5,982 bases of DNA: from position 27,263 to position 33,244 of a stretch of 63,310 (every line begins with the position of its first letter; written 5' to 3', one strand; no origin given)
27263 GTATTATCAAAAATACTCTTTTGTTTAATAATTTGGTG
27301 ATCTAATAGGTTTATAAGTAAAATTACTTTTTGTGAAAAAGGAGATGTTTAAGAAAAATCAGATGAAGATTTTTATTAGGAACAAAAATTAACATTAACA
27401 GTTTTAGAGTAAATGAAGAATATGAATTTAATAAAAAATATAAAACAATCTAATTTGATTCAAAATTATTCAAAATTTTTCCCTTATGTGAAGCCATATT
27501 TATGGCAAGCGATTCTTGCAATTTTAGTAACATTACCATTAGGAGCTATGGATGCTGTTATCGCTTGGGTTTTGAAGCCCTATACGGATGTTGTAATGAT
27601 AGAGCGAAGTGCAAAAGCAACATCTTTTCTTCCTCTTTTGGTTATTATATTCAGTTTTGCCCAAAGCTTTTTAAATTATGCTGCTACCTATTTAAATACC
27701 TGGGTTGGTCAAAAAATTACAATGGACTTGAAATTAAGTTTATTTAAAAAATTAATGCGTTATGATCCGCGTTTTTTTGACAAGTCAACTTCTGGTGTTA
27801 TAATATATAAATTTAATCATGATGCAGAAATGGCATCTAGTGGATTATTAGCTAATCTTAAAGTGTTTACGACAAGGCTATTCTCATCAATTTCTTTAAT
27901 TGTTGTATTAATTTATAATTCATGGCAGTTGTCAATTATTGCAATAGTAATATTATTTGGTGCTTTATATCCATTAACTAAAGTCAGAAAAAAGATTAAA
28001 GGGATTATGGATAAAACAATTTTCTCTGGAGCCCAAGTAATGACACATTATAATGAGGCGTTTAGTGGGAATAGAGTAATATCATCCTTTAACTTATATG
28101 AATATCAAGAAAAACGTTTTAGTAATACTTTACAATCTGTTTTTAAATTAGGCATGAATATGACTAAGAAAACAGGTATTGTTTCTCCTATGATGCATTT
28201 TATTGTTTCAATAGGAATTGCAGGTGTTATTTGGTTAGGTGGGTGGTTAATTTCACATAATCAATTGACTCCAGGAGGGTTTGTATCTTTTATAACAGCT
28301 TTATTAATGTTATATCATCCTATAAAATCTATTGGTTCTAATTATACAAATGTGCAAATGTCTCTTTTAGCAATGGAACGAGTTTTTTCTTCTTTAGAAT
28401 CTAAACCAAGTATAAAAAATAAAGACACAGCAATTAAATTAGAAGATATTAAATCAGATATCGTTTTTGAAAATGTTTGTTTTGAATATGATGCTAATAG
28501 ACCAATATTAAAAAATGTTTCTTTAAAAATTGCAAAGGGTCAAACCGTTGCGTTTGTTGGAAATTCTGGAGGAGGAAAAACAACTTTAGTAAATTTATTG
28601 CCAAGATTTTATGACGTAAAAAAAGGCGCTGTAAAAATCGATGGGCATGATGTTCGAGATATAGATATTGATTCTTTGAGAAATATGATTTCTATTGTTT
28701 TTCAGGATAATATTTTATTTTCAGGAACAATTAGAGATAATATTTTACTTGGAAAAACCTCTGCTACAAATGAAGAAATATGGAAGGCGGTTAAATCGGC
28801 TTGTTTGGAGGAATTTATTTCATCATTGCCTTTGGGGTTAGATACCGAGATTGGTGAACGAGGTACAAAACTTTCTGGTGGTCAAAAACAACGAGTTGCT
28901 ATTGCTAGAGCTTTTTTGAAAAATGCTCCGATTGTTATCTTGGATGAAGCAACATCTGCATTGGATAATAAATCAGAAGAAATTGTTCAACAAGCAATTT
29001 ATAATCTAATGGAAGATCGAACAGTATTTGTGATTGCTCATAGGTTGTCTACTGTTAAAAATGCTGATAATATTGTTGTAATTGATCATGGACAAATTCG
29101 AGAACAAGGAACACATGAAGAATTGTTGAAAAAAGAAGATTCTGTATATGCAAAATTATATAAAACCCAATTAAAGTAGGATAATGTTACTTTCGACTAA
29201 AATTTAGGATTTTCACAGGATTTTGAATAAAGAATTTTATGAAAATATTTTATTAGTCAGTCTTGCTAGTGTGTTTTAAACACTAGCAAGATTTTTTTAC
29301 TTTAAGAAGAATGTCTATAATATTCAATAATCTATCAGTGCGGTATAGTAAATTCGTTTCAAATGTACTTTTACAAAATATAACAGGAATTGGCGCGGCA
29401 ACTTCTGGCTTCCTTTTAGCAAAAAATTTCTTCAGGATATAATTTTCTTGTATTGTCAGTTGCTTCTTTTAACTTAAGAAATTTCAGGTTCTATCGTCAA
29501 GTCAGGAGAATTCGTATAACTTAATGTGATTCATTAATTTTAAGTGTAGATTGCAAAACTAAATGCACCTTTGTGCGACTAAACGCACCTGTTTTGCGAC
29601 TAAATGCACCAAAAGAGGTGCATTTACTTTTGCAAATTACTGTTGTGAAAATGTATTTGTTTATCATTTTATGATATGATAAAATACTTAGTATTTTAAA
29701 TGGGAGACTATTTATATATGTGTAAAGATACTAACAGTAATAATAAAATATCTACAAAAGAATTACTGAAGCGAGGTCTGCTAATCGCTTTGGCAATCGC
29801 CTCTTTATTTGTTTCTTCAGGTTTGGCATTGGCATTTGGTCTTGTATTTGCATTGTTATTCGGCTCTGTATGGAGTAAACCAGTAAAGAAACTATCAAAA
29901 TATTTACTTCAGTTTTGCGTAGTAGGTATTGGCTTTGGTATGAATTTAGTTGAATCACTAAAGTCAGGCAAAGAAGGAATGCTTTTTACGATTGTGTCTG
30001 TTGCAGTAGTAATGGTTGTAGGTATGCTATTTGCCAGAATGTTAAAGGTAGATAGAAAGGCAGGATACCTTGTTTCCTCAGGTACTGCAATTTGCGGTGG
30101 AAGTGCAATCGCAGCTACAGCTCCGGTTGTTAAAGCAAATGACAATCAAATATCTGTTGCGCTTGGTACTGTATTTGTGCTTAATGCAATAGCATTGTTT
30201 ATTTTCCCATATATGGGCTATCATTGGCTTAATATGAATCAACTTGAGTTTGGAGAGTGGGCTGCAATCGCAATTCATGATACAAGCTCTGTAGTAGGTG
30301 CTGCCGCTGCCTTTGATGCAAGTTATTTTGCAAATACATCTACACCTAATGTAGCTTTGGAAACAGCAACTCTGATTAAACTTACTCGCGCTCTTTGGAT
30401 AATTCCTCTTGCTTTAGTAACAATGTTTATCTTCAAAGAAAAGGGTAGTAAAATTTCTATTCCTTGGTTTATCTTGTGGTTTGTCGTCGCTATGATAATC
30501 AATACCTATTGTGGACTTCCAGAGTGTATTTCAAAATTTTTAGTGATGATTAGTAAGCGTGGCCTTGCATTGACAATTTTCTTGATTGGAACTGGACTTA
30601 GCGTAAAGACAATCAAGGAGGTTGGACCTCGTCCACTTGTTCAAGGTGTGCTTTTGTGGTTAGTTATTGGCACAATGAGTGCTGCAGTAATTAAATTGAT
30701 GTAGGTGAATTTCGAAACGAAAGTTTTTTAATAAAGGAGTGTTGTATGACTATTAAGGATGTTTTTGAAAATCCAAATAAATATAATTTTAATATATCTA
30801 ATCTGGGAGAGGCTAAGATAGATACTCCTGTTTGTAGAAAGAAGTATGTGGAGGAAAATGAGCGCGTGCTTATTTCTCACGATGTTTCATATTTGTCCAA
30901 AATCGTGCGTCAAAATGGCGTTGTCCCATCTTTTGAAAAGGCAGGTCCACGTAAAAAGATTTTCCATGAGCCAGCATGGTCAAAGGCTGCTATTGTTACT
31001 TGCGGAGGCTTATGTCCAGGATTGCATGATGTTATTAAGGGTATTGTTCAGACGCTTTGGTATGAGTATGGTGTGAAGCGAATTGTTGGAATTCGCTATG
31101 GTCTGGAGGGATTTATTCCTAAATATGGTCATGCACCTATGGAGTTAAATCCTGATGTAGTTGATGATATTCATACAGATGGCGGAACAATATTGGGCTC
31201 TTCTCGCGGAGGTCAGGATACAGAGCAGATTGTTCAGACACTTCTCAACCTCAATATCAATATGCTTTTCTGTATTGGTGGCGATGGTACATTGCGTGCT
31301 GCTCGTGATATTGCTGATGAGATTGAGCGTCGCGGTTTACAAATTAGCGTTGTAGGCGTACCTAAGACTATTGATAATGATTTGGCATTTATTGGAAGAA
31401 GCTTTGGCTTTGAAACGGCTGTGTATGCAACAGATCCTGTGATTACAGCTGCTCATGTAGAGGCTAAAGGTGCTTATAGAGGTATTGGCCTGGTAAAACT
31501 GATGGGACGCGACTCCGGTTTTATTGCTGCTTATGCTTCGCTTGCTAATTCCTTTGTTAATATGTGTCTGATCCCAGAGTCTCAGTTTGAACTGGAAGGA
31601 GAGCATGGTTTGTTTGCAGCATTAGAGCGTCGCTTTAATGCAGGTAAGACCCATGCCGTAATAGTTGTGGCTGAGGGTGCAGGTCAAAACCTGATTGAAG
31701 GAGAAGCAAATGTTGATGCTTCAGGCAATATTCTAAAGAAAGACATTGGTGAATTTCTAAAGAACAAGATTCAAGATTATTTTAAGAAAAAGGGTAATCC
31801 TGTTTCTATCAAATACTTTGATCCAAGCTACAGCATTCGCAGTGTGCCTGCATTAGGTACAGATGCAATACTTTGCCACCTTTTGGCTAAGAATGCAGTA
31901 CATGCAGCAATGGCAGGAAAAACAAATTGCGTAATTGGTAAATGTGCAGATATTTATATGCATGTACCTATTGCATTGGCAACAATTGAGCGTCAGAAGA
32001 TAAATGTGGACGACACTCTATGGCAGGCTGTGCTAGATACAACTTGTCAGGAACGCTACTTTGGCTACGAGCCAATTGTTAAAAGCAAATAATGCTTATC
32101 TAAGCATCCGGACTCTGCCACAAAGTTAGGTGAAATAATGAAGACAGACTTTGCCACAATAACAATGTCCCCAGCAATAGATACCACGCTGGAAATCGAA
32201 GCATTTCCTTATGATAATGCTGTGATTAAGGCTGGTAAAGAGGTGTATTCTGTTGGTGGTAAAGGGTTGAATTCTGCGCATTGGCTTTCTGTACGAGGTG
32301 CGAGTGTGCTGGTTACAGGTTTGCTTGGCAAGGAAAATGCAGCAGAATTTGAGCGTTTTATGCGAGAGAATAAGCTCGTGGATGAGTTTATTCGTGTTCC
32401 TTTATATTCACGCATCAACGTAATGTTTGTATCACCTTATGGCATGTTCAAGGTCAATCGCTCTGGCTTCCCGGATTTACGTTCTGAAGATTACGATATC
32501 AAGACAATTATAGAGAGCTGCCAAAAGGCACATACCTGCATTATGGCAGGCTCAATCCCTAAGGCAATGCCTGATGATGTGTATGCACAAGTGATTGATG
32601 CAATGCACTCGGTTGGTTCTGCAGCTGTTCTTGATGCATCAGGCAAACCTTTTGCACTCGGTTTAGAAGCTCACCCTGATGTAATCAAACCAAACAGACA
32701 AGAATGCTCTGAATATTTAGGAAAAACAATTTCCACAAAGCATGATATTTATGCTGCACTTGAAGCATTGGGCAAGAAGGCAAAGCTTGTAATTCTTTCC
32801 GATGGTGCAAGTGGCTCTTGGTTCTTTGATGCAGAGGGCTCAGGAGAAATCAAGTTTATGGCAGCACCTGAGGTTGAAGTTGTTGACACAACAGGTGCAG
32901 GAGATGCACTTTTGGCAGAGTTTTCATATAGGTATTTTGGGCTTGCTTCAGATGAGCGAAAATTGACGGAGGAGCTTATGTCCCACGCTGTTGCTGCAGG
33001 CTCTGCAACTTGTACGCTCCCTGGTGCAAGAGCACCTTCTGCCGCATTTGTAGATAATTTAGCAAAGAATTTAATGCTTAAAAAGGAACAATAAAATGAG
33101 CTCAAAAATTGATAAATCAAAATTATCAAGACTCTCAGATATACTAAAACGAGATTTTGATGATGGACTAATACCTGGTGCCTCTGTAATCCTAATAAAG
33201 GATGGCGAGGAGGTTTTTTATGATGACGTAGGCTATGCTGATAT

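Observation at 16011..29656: Surface-glycan gene cassette bracketed by direct copies of a palindromic element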

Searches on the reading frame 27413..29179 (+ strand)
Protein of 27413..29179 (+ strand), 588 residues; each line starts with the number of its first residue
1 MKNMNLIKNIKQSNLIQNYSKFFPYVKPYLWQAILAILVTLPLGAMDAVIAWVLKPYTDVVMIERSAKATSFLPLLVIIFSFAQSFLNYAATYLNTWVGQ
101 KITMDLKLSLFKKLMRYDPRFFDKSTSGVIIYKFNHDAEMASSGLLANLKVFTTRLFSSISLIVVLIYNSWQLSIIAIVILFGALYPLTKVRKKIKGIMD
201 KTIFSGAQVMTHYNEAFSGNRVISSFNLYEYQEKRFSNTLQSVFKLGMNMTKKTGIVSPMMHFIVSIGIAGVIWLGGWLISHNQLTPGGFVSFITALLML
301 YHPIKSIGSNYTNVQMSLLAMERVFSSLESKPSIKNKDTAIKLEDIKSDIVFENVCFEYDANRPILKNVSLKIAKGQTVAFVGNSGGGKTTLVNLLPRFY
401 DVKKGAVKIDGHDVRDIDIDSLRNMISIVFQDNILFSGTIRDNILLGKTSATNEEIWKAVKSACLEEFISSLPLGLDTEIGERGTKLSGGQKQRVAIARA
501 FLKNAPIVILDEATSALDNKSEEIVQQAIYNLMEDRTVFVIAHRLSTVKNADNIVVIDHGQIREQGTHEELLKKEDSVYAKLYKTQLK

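Call 11: search_protein_families(library=pfam, proteins=[window:27413-29179:+])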
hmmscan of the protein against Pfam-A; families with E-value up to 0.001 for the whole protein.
window:27413-29179:+ (588 aa): 6 families
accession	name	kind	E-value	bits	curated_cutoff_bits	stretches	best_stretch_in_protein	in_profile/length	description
PF00664.28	ABC_membrane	-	2.8e-41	142.4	28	1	34-301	2-271/274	ABC transporter transmembrane region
PF00005.33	ABC_tran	-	1e-33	117.2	25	1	366-515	1-137/137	ABC transporter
PF02463.25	SMC_N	-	3.7e-12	46.6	40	1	400-559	104-213/220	RecF/RecN/SMC N terminal domain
PF13175.12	AAA_15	-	0.00014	22.1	32.1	1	366-553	14-151/374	AAA ATPase domain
PF09818.15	ABC_ATPase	-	0.00022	20.8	23.2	0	458-548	130-218/283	P-loop domain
PF03193.22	RsgA_GTPase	-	0.00057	20.2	30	0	365-407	96-137/174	RsgA GTPase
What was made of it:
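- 27422..29179 (+): MsbA-like fused ABC exporter, followed by a terminator-like hairpin at 29259-29293. Pfam ABC_membrane and ABC_tran (call 11).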

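Call 50: search_protein_families(library=ncbifam, proteins=[window:27413-29179:+])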
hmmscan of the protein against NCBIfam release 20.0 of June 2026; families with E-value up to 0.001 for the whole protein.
window:27413-29179:+ (588 aa): 189 families (the best 25 are shown)
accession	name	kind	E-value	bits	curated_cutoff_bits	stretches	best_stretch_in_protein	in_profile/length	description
TIGR02203.1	MsbA_lipidA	equivalog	7.9e-164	546.3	602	1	19-587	2-570/572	lipid A export permease/ATP-binding protein MsbA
NF008381.0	PRK11176.1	equivalog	4.3e-132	441.4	867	1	11-587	5-580/582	lipid A ABC transporter ATP-binding protein/permease MsbA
TIGR02204.1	MsbA_rel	hypoth_equivalog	4.1e-128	428.6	780.4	1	19-586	6-575/576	ABC transporter, permease/ATP-binding protein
NF045513.1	HepA_fam_ABC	equivalog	1e-118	397.4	725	1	71-584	95-607/610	heterocyst formation ABC transporter subunit HepA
TIGR00958.1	3a01208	subfamily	4.9e-113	378.8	874.6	1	56-582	186-710/711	antigen peptide transporter 2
NF052233.1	CphA_assoc_ABC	equivalog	5.9e-113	378.7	880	1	22-587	175-744/766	cyanophycin metabolism-associated ABC transporter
NF010178.0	PRK13657.1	equivalog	5.2e-111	371.9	733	1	109-586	94-570/588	glucan ABC transporter ATP-binding protein/ permease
TIGR01846.1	type_I_sec_HlyB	subfamily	2.5e-106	356.6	725.55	1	18-586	126-692/694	type I secretion system permease/ATPase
TIGR03375.1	type_I_sec_LssB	subfamily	2.2e-92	310.5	693.1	1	73-575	191-692/696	type I secretion system permease/ATPase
TIGR03797.1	NHLM_micro_ABC2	equivalog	5.2e-90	302.9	709.4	1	72-586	177-685/686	NHLP bacteriocin export ABC transporter permease/ATPase subunit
TIGR03796.1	NHLM_micro_ABC1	equivalog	3.3e-89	300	853.3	1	34-582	157-708/710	NHLP family bacteriocin export ABC transporter peptidase/permease/ATPase subunit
TIGR01192.1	chvA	subfamily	6.2e-87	292.6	585.4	1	159-584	144-568/585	glucan export ABC transporter ATP-binding protein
TIGR01193.1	bacteriocin_ABC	subfamily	6.8e-84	282.7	523.85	1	32-584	161-707/708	peptide cleavage/export ABC transporter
NF008055.0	PRK10789.1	equivalog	2.7e-81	273.8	845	1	81-586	67-571/590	SmdA family multidrug ABC transporter permease/ATP-binding protein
NF008056.1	PRK10790.1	equivalog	1.6e-80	271.3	746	1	15-587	7-576/584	SmdB family multidrug efflux ABC transporter permease/ATP-binding protein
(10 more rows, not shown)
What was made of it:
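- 27422..29179 (+): TIGR02203, 546 bits, below the 602 cutoff (call 50).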

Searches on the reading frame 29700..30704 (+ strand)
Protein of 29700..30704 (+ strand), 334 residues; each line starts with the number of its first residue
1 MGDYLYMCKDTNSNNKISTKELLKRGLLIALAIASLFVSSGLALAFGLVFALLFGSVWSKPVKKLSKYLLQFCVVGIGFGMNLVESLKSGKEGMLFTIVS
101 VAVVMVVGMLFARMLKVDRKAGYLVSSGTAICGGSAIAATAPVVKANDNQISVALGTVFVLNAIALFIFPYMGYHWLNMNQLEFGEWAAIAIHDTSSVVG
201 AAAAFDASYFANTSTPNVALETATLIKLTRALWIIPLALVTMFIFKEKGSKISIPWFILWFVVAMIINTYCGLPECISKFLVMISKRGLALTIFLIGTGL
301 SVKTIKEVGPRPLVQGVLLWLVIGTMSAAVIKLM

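Call 11: search_protein_families(library=pfam, proteins=[window:29700-30704:+])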
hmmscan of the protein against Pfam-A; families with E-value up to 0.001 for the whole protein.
window:29700-30704:+ (334 aa): 2 families
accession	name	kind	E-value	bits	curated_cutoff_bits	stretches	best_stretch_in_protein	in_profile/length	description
PF03601.19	Cons_hypoth698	-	4.5e-51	174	24.5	1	42-314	31-302/304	Conserved hypothetical protein 698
PF03812.18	KdgT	-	3.2e-05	23.9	25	1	38-163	165-292/305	2-keto-3-deoxygluconate permease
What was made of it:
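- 29700..30704 (+): YeiH-like membrane protein (PF03601), first native gene on the right. Call 11.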

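Call 23: find_encoding_contigs(protein=window:29700-30704:+, flank=10000, max_places=10)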
Protein window:29700-30704:+ (334 aa): 4 contigs read that carry it; 4 places shown.
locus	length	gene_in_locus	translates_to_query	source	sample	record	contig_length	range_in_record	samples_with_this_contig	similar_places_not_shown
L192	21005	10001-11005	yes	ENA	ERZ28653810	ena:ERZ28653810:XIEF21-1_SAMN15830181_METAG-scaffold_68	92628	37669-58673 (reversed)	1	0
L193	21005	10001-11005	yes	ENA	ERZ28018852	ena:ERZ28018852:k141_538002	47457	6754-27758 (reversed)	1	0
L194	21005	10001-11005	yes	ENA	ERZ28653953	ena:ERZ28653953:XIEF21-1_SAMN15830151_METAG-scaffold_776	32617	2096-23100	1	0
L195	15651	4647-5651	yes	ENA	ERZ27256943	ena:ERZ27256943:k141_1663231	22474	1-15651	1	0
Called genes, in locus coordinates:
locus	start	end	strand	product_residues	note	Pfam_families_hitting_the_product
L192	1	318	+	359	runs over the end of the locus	PF01370:Epimerase, PF02719:Polysacc_synt_2, PF16363:GDP_Man_Dehyd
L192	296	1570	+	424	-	PF13450:NAD_binding_8, PF01593:Amino_oxidase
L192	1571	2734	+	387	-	PF04464:Glyphos_transf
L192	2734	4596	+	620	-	PF14393:DUF4422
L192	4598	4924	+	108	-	PF14393:DUF4422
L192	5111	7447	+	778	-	PF04464:Glyphos_transf, PF01501:Glyco_transf_8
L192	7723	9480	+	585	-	PF00664:ABC_membrane, PF00005:ABC_tran, PF02463:SMC_N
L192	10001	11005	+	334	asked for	PF03601:Cons_hypoth698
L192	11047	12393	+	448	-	PF00365:PFK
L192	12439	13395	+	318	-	PF00294:PfkB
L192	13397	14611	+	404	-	PF00144:Beta-lactamase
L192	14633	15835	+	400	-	PF00144:Beta-lactamase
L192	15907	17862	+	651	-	PF19773:DUF6259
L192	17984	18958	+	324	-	PF07963:N_methyl (weak)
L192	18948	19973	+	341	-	PF07963:N_methyl (weak)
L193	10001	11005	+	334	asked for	PF03601:Cons_hypoth698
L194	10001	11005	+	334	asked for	PF03601:Cons_hypoth698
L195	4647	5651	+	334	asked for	PF03601:Cons_hypoth698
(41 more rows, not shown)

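Call 24: find_related_loci(query=window:29700-30704:+, collection=genome_contigs, flank=10000)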
Query window:29700-30704:+ (334 aa) in genome_contigs; peptide patterns used: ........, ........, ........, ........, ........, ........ (x = any residue, [..] = any of these).
344 stretches matched a pattern; 166 encode a relative of the query (tblastn E <= 1e-3); the best 80 are kept; 80 distinct loci.
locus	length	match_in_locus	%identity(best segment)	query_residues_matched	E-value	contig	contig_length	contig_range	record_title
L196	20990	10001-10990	89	6-334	0e+0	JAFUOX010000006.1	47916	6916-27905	MAG: Kiritimatiellae bacterium isolate RGIG4692 Roe_deer_Rectum.Co__c84572, whole genome shotgun sequence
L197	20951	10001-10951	86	17-333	1e-180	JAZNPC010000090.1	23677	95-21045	MAG: Kiritimatiellia bacterium isolate T1900044836_TS20190302.MAGScoT_cleanbin_000018 SGB_2922_k141_1820644, whole genom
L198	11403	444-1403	84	12-334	8e-171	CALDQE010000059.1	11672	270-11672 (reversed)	MAG TPA_asm: uncultured Verrucomicrobia bacterium isolate SRR6425821_bin.29_CONCOCT_v1.1_MAG genome assembly, contig: ER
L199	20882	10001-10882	66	37-333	2e-121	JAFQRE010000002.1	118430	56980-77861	MAG: Bacteroidaceae bacterium isolate RGIG2076 Goat_Colon-2__c10487, whole genome shotgun sequence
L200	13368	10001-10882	66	37-333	6e-120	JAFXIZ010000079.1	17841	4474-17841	MAG: Bacteroidaceae bacterium isolate RGIG6458 Sheep_Rectum.Co__c3478867, whole genome shotgun sequence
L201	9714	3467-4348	64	37-333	1e-119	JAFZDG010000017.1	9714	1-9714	MAG: Bacteroidaceae bacterium isolate RGIG7661 Water_buffalos_Rectum-1__c56778, whole genome shotgun sequence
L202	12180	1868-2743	62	37-331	4e-117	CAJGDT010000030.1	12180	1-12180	MAG: uncultured Barnesiella sp. isolate MAG61 genome assembly, contig: k141_1385537_length_12180_cov_14.8373, whole geno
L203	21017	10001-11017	61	3-333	5e-116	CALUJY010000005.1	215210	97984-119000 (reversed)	MAG: uncultured Barnesiella sp. isolate BRZ_AF__bin112 genome assembly, contig: BRZ_AF__NODE_83_length_215210_cov_27.509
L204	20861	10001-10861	61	37-334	5e-113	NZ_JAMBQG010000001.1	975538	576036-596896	Parabacteroides leei strain GYB001 1, whole genome shotgun sequence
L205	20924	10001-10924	59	12-327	1e-112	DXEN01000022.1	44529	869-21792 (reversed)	MAG TPA_asm: Candidatus Parabacteroides intestinigallinarum isolate ChiHecec2B26-12326 ChiHecec2B26__C99719_L44529_SAMN0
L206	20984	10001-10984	57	6-333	8e-113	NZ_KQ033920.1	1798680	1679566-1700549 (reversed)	Parabacteroides gordonii MS-1 = DSM 23371 strain MS-1 aczIC-supercont1.2, whole genome shotgun sequence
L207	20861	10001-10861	61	37-334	3e-112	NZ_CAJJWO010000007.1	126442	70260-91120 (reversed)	MAG: uncultured Parabacteroides sp. isolate ERR260169-bin.9, whole genome shotgun sequence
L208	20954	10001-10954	57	9-334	5e-110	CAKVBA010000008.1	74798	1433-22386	MAG: uncultured Parabacteroides sp. isolate REFINED_METABAT215_TOP10_CONTIGS_1500_ASSEMBLY_K77_MERGED__Hadza_PheChl_Fibe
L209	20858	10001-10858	60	37-333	5e-110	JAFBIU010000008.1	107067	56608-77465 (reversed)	Parabacteroides distasonis strain An863 An863_NODE_8_length_107067_cov_22.457914_pilon, whole genome shotgun sequence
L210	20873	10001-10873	60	38-331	6e-108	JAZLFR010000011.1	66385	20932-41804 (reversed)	MAG: Fibrobacteraceae bacterium isolate T1900045002_TA20190064.MAGScoT_cleanbin_000015 SGB_4315_k141_306170, whole genom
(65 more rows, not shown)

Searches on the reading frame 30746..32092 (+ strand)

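Call 11: search_protein_families(library=pfam, proteins=[window:30746-32092:+])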
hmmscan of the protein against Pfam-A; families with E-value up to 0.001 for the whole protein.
window:30746-32092:+ (448 aa): 1 family
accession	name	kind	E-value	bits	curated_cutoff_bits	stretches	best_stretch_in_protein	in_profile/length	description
PF00365.25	PFK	-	7.5e-56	190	30.9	1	81-387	2-276/277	Phosphofructokinase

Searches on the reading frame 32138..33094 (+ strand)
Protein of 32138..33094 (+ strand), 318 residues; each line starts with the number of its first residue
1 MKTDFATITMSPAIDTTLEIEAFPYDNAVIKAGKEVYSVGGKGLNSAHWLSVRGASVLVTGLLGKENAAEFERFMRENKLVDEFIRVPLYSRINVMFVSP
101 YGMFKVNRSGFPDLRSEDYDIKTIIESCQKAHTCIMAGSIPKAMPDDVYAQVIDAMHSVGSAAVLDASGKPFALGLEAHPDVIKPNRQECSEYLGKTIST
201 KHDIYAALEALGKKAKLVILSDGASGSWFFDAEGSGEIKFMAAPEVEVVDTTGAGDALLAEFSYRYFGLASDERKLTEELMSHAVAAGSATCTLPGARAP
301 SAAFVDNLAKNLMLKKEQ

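Call 11: search_protein_families(library=pfam, proteins=[window:32138-33094:+])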
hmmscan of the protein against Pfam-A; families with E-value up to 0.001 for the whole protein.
window:32138-33094:+ (318 aa): 1 family
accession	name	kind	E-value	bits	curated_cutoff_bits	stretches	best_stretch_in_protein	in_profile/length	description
PF00294.29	PfkB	-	6.9e-37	127.8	25.8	1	13-300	6-298/302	pfkB family carbohydrate kinase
